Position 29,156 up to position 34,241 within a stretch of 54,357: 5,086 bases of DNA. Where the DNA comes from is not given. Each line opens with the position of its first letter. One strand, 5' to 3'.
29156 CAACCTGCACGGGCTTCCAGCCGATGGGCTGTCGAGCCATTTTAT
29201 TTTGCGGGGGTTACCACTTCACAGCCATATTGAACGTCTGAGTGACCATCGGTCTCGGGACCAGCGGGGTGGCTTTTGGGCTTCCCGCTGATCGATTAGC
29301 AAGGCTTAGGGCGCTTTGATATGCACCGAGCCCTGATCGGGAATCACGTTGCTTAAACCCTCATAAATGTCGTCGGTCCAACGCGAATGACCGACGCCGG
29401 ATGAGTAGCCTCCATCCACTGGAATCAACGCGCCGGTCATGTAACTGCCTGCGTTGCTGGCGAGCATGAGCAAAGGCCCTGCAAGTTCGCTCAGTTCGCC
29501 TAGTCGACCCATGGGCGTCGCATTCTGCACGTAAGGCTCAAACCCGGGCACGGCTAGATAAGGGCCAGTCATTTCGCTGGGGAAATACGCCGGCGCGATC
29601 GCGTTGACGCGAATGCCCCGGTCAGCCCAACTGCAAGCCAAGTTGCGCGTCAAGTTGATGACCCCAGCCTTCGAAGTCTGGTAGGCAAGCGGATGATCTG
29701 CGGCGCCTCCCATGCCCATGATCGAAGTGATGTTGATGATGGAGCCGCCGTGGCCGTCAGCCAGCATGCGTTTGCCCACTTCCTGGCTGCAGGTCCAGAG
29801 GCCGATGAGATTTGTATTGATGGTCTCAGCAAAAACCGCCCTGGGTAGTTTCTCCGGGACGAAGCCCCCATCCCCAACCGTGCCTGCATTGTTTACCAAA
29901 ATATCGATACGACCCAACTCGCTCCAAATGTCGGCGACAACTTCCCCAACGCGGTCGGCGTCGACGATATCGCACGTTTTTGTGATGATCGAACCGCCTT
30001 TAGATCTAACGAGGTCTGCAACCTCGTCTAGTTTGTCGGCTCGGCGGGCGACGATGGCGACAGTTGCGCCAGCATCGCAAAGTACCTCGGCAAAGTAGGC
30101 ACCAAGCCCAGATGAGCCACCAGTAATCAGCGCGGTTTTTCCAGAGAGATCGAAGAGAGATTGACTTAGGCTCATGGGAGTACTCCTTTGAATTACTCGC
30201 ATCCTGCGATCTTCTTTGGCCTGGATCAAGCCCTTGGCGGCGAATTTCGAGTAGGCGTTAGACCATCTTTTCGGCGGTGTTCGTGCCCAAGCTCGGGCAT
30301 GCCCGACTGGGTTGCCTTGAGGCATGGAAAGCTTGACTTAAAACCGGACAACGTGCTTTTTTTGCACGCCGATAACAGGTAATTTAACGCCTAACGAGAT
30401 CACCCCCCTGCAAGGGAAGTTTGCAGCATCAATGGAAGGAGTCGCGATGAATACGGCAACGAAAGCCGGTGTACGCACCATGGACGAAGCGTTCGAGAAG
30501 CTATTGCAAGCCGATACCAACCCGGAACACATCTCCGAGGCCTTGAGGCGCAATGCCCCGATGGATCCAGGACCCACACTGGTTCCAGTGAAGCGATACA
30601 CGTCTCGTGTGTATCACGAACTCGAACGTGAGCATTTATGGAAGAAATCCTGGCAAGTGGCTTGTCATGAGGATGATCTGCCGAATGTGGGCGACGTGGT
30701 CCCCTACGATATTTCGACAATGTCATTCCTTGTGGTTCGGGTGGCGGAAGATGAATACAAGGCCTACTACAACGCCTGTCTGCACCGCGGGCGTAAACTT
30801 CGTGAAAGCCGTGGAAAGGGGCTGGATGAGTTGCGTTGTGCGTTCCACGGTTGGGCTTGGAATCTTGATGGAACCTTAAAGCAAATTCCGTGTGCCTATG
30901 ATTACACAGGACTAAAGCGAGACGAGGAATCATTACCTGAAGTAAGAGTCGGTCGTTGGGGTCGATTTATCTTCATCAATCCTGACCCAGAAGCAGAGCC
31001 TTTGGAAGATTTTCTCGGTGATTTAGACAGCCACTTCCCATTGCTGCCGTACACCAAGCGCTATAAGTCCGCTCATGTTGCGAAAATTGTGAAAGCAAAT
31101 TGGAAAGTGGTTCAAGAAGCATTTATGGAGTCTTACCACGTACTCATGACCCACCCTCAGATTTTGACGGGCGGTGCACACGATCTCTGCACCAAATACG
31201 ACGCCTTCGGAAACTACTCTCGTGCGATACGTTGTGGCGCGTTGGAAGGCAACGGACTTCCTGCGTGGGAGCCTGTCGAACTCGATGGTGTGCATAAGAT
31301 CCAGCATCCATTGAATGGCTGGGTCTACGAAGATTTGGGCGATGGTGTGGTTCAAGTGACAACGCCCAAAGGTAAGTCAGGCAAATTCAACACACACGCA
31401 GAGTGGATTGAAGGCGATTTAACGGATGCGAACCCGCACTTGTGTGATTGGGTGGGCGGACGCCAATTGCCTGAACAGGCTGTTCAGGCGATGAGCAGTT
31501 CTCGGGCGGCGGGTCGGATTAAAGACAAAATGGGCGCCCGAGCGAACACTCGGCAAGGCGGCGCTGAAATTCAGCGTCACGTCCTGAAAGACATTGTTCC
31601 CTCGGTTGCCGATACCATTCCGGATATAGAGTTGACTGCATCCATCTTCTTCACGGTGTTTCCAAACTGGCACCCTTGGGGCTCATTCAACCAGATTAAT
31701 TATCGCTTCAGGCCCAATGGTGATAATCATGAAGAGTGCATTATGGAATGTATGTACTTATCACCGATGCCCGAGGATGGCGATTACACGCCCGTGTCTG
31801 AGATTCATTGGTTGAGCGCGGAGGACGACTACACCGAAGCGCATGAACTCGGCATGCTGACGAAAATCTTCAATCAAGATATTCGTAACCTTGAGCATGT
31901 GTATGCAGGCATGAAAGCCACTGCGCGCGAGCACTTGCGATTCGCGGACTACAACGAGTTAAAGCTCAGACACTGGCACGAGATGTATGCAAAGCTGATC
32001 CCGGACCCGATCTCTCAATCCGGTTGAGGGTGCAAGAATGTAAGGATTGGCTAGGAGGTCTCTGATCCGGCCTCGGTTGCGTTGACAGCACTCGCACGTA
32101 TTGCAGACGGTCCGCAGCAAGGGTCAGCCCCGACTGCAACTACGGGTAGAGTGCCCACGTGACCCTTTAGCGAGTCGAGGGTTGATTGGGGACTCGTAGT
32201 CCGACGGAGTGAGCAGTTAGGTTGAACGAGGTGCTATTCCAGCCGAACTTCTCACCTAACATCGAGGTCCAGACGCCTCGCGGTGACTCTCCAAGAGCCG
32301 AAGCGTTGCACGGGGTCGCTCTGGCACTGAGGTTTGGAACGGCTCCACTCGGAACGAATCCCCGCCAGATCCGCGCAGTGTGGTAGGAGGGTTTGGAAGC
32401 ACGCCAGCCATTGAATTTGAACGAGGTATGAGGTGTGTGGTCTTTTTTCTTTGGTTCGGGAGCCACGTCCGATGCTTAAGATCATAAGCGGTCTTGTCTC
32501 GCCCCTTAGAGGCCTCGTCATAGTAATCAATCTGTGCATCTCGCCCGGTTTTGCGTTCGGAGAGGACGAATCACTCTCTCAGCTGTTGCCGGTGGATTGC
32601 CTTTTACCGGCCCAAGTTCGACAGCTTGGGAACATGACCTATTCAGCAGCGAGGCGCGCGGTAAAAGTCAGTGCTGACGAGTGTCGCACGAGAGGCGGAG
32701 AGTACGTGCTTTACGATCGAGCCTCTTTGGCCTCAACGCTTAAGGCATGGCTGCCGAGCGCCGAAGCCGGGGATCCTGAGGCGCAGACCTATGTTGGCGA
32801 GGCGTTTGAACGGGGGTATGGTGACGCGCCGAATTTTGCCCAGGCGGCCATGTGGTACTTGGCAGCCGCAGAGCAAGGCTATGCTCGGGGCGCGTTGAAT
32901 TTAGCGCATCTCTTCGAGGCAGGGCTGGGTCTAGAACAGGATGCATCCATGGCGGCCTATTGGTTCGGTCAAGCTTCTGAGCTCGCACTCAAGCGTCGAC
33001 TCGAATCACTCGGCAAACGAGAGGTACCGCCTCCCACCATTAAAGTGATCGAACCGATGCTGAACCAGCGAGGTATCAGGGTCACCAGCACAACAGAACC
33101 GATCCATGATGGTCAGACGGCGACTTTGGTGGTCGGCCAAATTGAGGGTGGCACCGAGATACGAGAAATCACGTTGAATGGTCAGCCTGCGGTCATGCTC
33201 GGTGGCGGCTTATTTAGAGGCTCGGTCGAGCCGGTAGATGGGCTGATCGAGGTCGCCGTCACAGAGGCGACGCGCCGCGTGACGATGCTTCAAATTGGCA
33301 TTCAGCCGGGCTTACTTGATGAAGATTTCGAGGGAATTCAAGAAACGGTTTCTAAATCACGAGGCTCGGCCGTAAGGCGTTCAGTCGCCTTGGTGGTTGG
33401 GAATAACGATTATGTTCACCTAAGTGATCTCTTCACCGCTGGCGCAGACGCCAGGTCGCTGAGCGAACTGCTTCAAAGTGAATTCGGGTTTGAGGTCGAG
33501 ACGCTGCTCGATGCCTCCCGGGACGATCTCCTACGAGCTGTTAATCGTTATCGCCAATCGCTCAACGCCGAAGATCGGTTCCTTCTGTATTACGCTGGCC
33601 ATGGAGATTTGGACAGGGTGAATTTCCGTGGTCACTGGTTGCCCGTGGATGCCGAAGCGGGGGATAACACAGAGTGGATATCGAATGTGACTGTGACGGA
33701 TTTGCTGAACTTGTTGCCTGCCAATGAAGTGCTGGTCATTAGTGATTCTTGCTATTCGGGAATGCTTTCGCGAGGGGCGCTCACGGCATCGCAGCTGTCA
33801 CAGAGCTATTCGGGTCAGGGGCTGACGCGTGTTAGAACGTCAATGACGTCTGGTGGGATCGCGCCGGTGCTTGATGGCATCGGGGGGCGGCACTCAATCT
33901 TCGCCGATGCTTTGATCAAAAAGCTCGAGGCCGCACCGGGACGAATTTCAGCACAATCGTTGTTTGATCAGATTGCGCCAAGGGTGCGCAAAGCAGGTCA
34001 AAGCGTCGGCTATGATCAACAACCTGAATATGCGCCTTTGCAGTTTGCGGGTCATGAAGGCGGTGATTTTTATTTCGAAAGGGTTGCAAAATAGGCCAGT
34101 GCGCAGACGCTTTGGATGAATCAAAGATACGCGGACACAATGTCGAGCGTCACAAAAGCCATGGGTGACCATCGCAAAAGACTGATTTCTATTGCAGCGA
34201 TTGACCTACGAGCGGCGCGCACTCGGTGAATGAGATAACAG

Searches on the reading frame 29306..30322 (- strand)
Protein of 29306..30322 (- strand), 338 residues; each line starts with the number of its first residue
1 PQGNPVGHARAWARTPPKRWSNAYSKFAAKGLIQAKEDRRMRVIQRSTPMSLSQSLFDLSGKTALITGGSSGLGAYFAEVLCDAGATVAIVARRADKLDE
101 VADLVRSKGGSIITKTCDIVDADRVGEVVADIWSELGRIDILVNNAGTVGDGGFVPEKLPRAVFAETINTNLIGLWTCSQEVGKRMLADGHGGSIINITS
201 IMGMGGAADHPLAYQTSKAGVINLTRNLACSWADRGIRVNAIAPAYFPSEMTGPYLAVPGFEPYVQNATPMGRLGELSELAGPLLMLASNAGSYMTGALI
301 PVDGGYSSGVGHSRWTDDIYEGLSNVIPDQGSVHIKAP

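Call 53: search_protein_families(library=pfam, proteins=[window:29306-30322:-], max_evalue=0.001)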
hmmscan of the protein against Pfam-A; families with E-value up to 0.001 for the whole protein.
window:29306-30322:- (338 aa): 4 families
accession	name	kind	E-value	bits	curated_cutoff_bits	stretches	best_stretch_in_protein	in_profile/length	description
PF13561.12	adh_short_C2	-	1.2e-52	179.3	27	1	71-307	6-236/236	Enoyl-(Acyl carrier protein) reductase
PF00106.31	adh_short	-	6.8e-48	163.2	26.6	1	62-253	1-188/195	short chain dehydrogenase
PF08659.16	KR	-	4.4e-09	36.9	22.6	1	63-154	2-97/180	KR domain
PF16363.11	GDP_Man_Dehyd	-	0.00039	20.4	27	1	65-132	1-74/332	GDP-mannose 4,6 dehydratase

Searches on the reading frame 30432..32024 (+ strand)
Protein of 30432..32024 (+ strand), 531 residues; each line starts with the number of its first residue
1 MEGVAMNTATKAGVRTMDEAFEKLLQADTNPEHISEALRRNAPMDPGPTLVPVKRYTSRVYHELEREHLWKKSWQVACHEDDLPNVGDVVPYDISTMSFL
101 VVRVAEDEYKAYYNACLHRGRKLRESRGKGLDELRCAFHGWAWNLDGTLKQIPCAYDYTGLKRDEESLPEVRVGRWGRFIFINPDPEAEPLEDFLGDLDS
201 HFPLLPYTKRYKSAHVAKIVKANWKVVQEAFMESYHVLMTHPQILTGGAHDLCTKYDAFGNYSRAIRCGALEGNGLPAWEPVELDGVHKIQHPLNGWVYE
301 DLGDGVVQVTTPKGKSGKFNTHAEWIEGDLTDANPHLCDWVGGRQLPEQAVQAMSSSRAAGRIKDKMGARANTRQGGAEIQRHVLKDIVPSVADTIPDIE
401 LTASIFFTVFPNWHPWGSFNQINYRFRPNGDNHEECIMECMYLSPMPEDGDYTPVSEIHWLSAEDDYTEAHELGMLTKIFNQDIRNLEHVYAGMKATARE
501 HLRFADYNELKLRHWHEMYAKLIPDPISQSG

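Call 53: search_protein_families(library=pfam, proteins=[window:30432-32024:+], max_evalue=0.001)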
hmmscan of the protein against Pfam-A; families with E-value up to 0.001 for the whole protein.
window:30432-32024:+ (531 aa): 2 families
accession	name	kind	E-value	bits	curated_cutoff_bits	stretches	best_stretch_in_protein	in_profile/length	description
PF00848.25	Ring_hydroxyl_A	-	8.3e-17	62.2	24.9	2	215-254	13-48/208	Ring hydroxylating alpha subunit (catalytic domain)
PF00355.32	Rieske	-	2.3e-16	59.9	20.3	1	73-155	1-81/88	Rieske [2Fe-2S] domain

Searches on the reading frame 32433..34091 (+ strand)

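Call 13: search_protein_families(library=ncbifam, proteins=[window:32433-34091:+], max_evalue=0.001)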
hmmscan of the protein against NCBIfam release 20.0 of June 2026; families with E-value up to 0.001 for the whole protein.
window:32433-34091:+ (553 aa): 3 families
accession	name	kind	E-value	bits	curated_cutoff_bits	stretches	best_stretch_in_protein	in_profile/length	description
NF047832.1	caspase_w_EACC1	subfamily_domain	5.8e-19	68.4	140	1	317-520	1-210/211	caspase, EACC1-associated type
NF033786.1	phenyl_MerG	equivalog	3.3e-06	27.2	350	1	101-163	51-113/217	phenylmercury resistance protein MerG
NF038194.1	AlgK_TPR_lipo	equivalog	2.8e-05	23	700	1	106-182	324-399/448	alginate biosynthesis TPR repeat lipoprotein AlgK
